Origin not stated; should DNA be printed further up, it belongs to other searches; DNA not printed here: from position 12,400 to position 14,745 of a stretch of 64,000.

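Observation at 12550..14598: Inverted, distant paralog pair of ArnT/PMT-like GT-C genes (DYGINWD(E) motif) bracketing about 26 kb of the locus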

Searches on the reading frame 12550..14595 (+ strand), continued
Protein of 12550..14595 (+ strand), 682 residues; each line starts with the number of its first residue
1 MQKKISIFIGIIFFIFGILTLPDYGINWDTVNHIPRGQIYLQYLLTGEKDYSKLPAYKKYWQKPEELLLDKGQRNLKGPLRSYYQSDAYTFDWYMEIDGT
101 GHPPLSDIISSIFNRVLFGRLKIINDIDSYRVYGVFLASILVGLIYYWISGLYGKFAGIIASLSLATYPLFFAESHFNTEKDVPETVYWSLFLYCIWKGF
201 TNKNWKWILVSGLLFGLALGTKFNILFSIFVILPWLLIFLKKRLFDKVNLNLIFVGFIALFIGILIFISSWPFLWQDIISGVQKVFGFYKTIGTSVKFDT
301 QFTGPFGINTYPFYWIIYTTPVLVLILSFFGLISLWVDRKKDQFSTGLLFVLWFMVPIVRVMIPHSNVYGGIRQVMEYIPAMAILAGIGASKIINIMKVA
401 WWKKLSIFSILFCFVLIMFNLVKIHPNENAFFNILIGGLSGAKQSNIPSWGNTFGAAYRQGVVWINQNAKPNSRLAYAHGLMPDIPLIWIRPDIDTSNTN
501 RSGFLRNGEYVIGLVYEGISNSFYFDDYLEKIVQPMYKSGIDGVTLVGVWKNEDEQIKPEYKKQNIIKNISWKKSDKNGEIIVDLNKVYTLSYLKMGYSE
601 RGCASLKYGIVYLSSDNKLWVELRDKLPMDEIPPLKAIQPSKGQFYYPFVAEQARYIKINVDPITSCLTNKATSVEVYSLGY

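Call 22: find_encoding_contigs(protein=P0094, flank=10000, max_places=1)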
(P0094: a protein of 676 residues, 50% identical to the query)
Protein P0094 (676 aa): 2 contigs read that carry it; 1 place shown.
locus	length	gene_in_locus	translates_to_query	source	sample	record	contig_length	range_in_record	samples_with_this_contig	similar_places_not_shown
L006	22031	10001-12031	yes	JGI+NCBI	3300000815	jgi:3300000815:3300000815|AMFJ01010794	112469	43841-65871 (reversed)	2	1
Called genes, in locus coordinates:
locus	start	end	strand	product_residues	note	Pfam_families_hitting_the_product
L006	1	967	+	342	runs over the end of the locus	PF13439:Glyco_transf_4 (weak), PF00534:Glycos_transf_1, PF13692:Glyco_trans_1_4, PF20706:GT4-conflict (weak), PF13524:Glyco_trans_1_2 (weak)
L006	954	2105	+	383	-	PF04188:Mannosyl_trans2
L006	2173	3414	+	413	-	PF01637:ATPase_2 (weak), PF13173:AAA_14, PF13635:DUF4143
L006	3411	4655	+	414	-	PF01943:Polysacc_synt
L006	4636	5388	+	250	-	PF00535:Glycos_transf_2, PF10111:Glyco_tranf_2_2 (weak)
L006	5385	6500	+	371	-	PF13439:Glyco_transf_4 (weak), PF20706:GT4-conflict, PF00534:Glycos_transf_1, PF13692:Glyco_trans_1_4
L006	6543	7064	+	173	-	PF18915:DUF5667 (weak)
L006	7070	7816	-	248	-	PF05219:DREV (weak), PF05401:NodS (weak), PF01209:Ubie_methyltran, PF13489:Methyltransf_23, PF08241:Methyltransf_11, PF08242:Methyltransf_12, PF13649:Methyltransf_25, PF13847:Methyltransf_31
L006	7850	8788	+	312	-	PF01073:3Beta_HSD, PF01370:Epimerase, PF02719:Polysacc_synt_2, PF04321:RmlD_sub_bind, PF05368:NmrA, PF13460:NAD_binding_10, PF16363:GDP_Man_Dehyd, PF07993:NAD_binding_4, +2 more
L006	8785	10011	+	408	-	PF13439:Glyco_transf_4, PF13579:Glyco_trans_4_4 (faint), PF13477:Glyco_trans_4_2 (weak), PF00534:Glycos_transf_1, PF13692:Glyco_trans_1_4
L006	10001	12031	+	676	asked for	PF13231:PMT_2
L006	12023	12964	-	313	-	PF00535:Glycos_transf_2, PF10111:Glyco_tranf_2_2 (weak), PF13641:Glyco_tranf_2_3 (weak)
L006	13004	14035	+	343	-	PF00535:Glycos_transf_2, PF10111:Glyco_tranf_2_2 (weak)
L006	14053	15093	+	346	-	PF00535:Glycos_transf_2, PF13641:Glyco_tranf_2_3, PF13632:Glyco_trans_2_3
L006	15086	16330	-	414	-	PF08421:Methyltransf_13, PF13489:Methyltransf_23, PF08242:Methyltransf_12 (faint), PF08484:Methyltransf_14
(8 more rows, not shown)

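Call 23: find_encoding_contigs(protein=P0011, flank=10000, max_places=1)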
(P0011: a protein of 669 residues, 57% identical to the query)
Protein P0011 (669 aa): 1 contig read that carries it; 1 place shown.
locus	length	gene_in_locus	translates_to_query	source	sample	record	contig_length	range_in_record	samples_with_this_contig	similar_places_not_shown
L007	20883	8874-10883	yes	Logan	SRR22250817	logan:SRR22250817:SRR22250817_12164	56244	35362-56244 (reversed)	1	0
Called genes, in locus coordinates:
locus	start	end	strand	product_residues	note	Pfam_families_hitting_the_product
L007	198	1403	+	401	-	PF01943:Polysacc_synt, PF13440:Polysacc_synt_3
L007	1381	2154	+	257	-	PF13641:Glyco_tranf_2_3 (weak), PF00535:Glycos_transf_2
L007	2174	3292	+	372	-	PF13439:Glyco_transf_4 (weak), PF20706:GT4-conflict, PF00534:Glycos_transf_1, PF13692:Glyco_trans_1_4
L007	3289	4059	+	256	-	PF13489:Methyltransf_23, PF13847:Methyltransf_31, PF08241:Methyltransf_11, PF08242:Methyltransf_12, PF13649:Methyltransf_25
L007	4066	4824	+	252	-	PF01209:Ubie_methyltran, PF13489:Methyltransf_23, PF05175:MTS (weak), PF06325:PrmA (weak), PF13649:Methyltransf_25, PF13847:Methyltransf_31, PF08241:Methyltransf_11, PF08242:Methyltransf_12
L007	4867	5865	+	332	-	PF01073:3Beta_HSD, PF01370:Epimerase, PF16363:GDP_Man_Dehyd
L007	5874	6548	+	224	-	-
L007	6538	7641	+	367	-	PF00155:Aminotran_1_2 (faint), PF01041:DegT_DnrJ_EryC1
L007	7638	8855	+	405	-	PF13439:Glyco_transf_4, PF13477:Glyco_trans_4_2, PF00534:Glycos_transf_1, PF13692:Glyco_trans_1_4, PF13524:Glyco_trans_1_2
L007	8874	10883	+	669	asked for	PF13231:PMT_2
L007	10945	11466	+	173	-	PF18915:DUF5667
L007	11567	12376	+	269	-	PF00535:Glycos_transf_2, PF10111:Glyco_tranf_2_2 (weak), PF13641:Glyco_tranf_2_3 (weak)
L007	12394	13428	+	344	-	PF00535:Glycos_transf_2, PF13641:Glyco_tranf_2_3, PF13632:Glyco_trans_2_3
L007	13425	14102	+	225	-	PF13489:Methyltransf_23, PF13847:Methyltransf_31, PF08241:Methyltransf_11, PF08242:Methyltransf_12, PF13649:Methyltransf_25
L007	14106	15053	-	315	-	PF00535:Glycos_transf_2, PF10111:Glyco_tranf_2_2 (weak), PF13641:Glyco_tranf_2_3 (weak)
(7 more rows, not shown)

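Call 32: search_protein_families(library=ncbifam, proteins=[window:12550-14595:+], max_evalue=0.01)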
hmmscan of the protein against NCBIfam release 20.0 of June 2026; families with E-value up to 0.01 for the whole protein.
window:12550-14595:+ (682 aa): 0 families

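Call 33: search_solved_structures(query=A1, max_evalue=10)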
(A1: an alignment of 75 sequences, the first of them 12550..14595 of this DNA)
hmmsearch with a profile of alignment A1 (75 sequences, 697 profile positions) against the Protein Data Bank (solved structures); distinct sequences matched with E-value up to 10: 3.
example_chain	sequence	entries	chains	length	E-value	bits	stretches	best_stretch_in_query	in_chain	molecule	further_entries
9f8f_C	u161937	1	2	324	0.71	11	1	554-616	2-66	S-layer protein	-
6p25_B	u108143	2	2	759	2.7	9.1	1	200-289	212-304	Dolichyl-phosphate-mannose--protein mannosyltransferase 2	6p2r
9rql_A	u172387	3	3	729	5.9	8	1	147-440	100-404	Protein O-mannosyl-transferase TMEM260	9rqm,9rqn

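Call 36: predict_structure(alignment_id=A1)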
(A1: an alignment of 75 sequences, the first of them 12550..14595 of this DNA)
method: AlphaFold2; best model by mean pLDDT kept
length: 682 residues; sequences in the alignment: 75
mean_pLDDT: 92.8   pTM: 0.92
mean pLDDT of the five models: 92.8, 92.8, 92.4, 91.7, 91.6
residues with pLDDT >= 90: 545; 70-90: 117; 50-70: 20; < 50: 0
segments of 3 or more residues with pLDDT < 50: none
pLDDT, mean of each block of 10 residues (from residue 1): 98 98 90 94 96 90 95 92 93 90 94 97 97 98 99 98 97 91 96 98 98 98 95 98 96 98 97 95 91 78 89 92 98 96 95 96 78 82 99 96 97 96 86 93 89 87 97 92 90 94 92 82 83 94 92 94 93 87 97 94 92 96 89 69 92 96 92 95 67
secondary structure, 60 per line:
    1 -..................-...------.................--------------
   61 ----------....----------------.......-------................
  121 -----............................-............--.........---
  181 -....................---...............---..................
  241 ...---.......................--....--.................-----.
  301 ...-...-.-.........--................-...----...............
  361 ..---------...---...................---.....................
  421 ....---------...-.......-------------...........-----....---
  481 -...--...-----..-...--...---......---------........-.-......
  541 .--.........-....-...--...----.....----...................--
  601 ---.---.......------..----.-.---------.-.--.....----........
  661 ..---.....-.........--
elements in order: H2-19 H30-46 H71-74 H91-97 H105-120 H126-153 H155-166 H169-177 H182-201 H205-219 H223-243 H247-269 H272-275 H278-294 H311-319 H322-337 H346-362 H378-396 H400-424 H438-444 H458-468 E474-477 E509-514 H524-531 E535-541 E544-552 E564-566 E571-575 E580-598 E608-614 E644-648 E653-662 H667-670 E672-680

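Call 41: fold_search(model_id=the predicted structure, library=pdb)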
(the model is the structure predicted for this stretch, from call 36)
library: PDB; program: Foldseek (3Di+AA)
matches with E <= 10: 680; with E <= 0.001: 31
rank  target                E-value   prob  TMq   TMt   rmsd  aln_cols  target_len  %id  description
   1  8b6l_I                1.7e-07  1.00  0.38  0.38  12.2       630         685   11  Subtomogram average of the human Sec61-TRAP-OSTA-translocon (released 2022-12-07)
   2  6s7o_A                3.0e-07  1.00  0.37  0.38  12.4       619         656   12  Cryo-EM structure of human oligosaccharyltransferase complex OST-A (released 2019-12-18)
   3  9n9j_I                3.9e-07  1.00  0.38  0.37  13.4       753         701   11  Structure of a GRP94 folding intermediate engaged with a CCDC134- and FKBP11-bound secretory translocon (released 2025-11-19)
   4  6ezn_F                4.9e-07  1.00  0.39  0.41  12.3       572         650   12  Cryo-EM structure of the yeast oligosaccharyltransferase (OST) complex (released 2018-01-17)
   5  5f15                  5.3e-07  1.00  0.39  0.48  13.3       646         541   12  Crystal Structure of ArnT from Cupriavidus metallidurans bound to Undecaprenyl phosphate (released 2016-02-17)
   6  8pn9_A                5.6e-07  1.00  0.41  0.42  13.3       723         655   12  Structure of human oligosaccharyltransferase OST-A complex bound to NGI-1 (released 2024-05-08)
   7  5ezm                  6.6e-07  1.00  0.39  0.48  12.3       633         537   13  Crystal Structure of ArnT from Cupriavidus metallidurans in the apo state (released 2016-02-17)
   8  7oci_F                9.5e-07  1.00  0.33  0.35  11.9       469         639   14  Cryo-EM structure of yeast Ost6p containing oligosaccharyltransferase complex (released 2022-02-16)
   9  8age_A                1.1e-06  1.00  0.41  0.43  11.9       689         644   11  Structure of yeast oligosaccharylransferase complex with acceptor peptide bound (released 2022-12-07)
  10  8agb_A                1.4e-06  1.00  0.41  0.43  12.5       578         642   11  Structure of yeast oligosaccharylransferase complex with lipid-linked oligosaccharide bound (released 2022-12-07)
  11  8agc_A                4.0e-06  1.00  0.39  0.38  11.3       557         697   12  Structure of yeast oligosaccharylransferase complex with lipid-linked oligosaccharide and non-acceptor peptide bound (released 2022-12-07)
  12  6c26_A                6.3e-06  1.00  0.42  0.44  12.3       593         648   13  The Cryo-EM structure of a eukaryotic oligosaccharyl transferase complex (released 2018-01-31)
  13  6w98_A                7.8e-06  1.00  0.30  0.18  17.5       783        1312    9  Single-Particle Cryo-EM Structure of Arabinofuranosyltransferase AftD from Mycobacteria (released 2020-05-13)
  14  7zli_A                8.2e-06  1.00  0.36  0.37  14.0       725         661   11  Cryo-EM structure of C-mannosyltransferase CeDPY19, in complex with Dol25-P-Man and bound to CMT2-Fab and anti-Fab nan (released 2023-01-11)
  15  6ftg_5                1.0e-05  1.00  0.34  0.35  14.5       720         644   12  Subtomogram average of OST-containing ribosome-translocon complexes from canine rough microsomal membranes (released 2018-03-21)
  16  7bvc_B                1.2e-05  1.00  0.31  0.22  19.2       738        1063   10  Cryo-EM structure of Mycobacterium smegmatis arabinosyltransferase EmbA-EmbB-AcpM2 in complex with ethambutol (released 2020-04-29)
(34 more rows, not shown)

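Call 71: find_related_loci(query=A1, collection=metagenome_contigs, flank=10000)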
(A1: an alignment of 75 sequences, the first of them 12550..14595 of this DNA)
Query A1 (682 aa) in metagenome_contigs; peptide patterns used: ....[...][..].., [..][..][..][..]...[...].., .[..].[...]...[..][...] (x = any residue, [..] = any of these).
599 stretches matched a pattern (row limit reached: there are more); 308 encode a relative of the query (tblastn E <= 1e-3); the best 80 are kept; 80 distinct loci.
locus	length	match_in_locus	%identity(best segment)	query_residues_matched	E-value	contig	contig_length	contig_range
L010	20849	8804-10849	93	1-682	0e+0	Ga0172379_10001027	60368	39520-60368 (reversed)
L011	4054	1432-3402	57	1-670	0e+0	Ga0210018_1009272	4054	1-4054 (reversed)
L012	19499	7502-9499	56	1-679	0e+0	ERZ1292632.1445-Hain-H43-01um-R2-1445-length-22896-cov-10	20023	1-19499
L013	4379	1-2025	55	3-678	0e+0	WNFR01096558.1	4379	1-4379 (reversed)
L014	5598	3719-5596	57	6-645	0e+0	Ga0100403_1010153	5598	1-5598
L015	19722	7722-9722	53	1-679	0e+0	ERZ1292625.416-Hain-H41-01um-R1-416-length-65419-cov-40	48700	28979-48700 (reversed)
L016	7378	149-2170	51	1-680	0e+0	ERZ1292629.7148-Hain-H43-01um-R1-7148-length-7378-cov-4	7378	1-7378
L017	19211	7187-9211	51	1-680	0e+0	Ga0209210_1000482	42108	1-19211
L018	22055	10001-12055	51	2-680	0e+0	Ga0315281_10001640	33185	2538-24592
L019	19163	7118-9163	51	1-670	0e+0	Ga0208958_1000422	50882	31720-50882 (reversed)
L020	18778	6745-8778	51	1-670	0e+0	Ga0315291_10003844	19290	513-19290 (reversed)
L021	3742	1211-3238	48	1-674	0e+0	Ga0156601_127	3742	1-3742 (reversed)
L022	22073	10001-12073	49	3-680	0e+0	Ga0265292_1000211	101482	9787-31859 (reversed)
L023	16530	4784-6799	50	5-670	0e+0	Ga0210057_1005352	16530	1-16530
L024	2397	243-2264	49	2-680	0e+0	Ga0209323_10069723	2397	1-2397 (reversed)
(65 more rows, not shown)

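Call 80: search_protein_representatives(alignment_id=A1)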
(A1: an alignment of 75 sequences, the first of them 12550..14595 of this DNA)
Query: 75 sequences, 697 profile positions. Proteins with E-value up to 0.001 (for the whole library): 11865; up to 1e-10: 6076; up to 1e-30: 1037. The best 150 are listed.
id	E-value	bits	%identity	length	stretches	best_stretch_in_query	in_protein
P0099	8.7e-276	932.9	-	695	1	4-695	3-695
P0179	3.9e-272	920.8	-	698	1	1-695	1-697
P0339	1.0e-265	899.6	-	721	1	5-695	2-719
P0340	1.9e-258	875.6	-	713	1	5-696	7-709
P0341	1.8e-245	832.7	-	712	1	5-696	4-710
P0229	4.5e-243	824.8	-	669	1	11-696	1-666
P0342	2.1e-235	799.4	-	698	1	8-685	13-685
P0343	9.6e-233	790.7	-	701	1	11-695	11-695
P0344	3.7e-232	788.7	-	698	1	6-696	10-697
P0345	1.7e-227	773.3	-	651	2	93-696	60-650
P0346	5.3e-227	771.7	-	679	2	95-695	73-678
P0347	2.1e-225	766.4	-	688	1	9-693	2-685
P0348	5.8e-222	755.0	-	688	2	91-688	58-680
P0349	4.1e-221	752.2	-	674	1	9-695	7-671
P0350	1.7e-219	746.9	-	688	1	5-696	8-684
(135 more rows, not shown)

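Call 82: find_encoding_contigs(protein=P0063, flank=2000, max_places=1)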
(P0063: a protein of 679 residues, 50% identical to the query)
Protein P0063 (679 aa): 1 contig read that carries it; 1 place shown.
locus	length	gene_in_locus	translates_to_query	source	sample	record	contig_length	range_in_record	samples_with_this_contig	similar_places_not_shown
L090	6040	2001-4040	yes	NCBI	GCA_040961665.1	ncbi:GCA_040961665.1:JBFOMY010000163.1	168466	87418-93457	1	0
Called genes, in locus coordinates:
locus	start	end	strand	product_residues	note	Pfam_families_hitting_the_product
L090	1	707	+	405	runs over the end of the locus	PF26314:MptA_B_family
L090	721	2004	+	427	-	-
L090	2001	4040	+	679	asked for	PF13231:PMT_2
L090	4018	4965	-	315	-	PF00535:Glycos_transf_2, PF10111:Glyco_tranf_2_2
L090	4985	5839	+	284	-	PF00535:Glycos_transf_2, PF10111:Glyco_tranf_2_2, PF13641:Glyco_tranf_2_3 (weak)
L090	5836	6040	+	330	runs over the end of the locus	PF00535:Glycos_transf_2, PF13641:Glyco_tranf_2_3, PF13632:Glyco_trans_2_3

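Call 84: find_encoding_contigs(protein=P0045, flank=2000, max_places=1)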
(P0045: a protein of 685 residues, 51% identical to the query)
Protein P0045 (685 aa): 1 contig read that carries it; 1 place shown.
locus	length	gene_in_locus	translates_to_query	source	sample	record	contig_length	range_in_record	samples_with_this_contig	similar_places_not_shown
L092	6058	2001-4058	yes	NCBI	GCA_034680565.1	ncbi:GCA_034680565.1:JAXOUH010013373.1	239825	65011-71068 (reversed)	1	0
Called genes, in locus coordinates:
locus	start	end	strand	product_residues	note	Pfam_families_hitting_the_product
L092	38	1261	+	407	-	PF13439:Glyco_transf_4, PF13477:Glyco_trans_4_2, PF00534:Glycos_transf_1, PF13692:Glyco_trans_1_4, PF13524:Glyco_trans_1_2 (weak)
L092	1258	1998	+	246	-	PF01209:Ubie_methyltran, PF06325:PrmA (weak), PF13489:Methyltransf_23, PF05219:DREV (weak), PF13847:Methyltransf_31, PF08241:Methyltransf_11, PF08242:Methyltransf_12, PF13649:Methyltransf_25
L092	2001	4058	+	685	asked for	PF13231:PMT_2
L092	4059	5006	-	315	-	PF00535:Glycos_transf_2, PF10111:Glyco_tranf_2_2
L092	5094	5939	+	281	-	PF00535:Glycos_transf_2, PF10111:Glyco_tranf_2_2 (weak), PF13641:Glyco_tranf_2_3 (weak)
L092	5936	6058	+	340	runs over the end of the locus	PF00535:Glycos_transf_2, PF10111:Glyco_tranf_2_2 (weak), PF13641:Glyco_tranf_2_3, PF13632:Glyco_trans_2_3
